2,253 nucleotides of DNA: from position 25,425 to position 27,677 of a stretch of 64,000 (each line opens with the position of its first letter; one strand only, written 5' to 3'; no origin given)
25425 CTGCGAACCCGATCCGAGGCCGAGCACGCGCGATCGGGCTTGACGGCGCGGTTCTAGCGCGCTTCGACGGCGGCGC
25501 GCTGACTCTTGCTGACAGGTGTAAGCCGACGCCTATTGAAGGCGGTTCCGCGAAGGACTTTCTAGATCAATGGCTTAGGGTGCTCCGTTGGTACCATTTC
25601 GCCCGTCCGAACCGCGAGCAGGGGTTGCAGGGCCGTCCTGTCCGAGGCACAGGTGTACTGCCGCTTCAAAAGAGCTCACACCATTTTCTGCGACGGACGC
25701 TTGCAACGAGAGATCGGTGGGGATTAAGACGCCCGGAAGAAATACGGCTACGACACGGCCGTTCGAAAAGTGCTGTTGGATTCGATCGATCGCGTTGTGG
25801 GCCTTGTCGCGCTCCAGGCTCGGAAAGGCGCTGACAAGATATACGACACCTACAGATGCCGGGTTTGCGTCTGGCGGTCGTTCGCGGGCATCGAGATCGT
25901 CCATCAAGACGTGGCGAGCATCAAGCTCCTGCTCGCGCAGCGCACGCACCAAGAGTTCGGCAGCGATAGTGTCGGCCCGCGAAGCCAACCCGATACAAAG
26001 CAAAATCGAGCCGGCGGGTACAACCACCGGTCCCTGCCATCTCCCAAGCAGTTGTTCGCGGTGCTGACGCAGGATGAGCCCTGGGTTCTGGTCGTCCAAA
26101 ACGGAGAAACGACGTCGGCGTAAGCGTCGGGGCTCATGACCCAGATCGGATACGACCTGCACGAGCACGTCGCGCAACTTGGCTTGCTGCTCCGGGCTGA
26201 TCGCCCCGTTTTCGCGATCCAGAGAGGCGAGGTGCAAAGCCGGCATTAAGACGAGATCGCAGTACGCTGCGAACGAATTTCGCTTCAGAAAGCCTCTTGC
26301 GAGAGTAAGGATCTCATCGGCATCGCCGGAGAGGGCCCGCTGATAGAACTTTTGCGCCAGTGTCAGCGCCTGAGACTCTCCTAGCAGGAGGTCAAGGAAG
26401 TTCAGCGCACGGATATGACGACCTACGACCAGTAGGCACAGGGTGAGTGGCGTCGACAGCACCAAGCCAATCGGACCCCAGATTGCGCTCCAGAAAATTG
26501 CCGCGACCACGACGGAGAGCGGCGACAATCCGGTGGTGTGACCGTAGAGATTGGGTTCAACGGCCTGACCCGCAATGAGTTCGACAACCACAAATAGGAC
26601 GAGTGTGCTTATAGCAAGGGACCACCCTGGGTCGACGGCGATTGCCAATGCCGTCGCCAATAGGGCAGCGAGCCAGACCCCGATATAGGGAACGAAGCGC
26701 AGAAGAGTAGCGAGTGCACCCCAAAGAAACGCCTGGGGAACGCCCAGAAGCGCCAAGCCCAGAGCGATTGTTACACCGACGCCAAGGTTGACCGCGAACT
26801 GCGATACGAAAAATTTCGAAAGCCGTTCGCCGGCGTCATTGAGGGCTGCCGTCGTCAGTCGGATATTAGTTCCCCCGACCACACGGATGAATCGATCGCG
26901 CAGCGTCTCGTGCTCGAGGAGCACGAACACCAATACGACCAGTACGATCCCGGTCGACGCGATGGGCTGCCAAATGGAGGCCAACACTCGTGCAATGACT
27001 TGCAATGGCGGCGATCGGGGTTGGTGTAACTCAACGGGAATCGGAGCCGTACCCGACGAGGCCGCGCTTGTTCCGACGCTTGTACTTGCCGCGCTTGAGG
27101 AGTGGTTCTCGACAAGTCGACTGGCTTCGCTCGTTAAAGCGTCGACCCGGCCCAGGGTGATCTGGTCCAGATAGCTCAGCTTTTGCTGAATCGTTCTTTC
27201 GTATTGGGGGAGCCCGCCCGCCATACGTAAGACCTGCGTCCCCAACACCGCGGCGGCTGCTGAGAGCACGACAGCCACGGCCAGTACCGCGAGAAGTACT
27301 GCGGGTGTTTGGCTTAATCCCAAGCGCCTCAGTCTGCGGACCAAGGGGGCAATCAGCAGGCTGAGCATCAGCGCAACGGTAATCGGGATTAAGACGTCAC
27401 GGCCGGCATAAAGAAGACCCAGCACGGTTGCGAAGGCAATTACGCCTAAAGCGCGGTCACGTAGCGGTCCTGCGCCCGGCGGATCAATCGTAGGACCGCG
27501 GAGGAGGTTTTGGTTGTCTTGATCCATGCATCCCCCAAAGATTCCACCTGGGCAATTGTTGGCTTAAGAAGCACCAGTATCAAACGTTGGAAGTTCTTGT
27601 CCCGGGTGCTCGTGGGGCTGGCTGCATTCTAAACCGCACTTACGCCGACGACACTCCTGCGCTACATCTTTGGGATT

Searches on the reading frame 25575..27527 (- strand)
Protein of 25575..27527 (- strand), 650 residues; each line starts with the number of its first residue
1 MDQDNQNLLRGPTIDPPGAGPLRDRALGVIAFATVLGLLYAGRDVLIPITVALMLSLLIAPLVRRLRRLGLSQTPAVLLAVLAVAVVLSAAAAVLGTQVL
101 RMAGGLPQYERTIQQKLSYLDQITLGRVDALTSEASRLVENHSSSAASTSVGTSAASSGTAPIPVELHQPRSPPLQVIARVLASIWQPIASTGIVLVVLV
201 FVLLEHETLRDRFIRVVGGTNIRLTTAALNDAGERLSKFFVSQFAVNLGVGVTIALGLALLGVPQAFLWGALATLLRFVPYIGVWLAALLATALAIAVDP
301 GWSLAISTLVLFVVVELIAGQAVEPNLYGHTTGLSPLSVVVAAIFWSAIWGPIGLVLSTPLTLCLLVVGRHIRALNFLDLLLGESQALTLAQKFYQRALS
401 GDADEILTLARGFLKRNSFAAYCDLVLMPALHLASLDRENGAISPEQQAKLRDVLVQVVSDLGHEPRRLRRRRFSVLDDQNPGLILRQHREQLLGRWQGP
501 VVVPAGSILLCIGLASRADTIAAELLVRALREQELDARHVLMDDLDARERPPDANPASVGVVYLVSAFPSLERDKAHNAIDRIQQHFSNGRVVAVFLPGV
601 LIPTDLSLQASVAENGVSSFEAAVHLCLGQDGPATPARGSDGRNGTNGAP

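Call 11: search_protein_families(library=pfam, proteins=[window:25575-27527:-], max_evalue=0.01)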
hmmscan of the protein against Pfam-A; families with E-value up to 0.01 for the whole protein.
window:25575-27527:- (650 aa): 1 family
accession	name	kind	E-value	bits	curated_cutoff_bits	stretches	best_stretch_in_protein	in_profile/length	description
PF01594.21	AI-2E_transport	-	1.6e-40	139.8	34.3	1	29-368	5-322/327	AI-2E family transporter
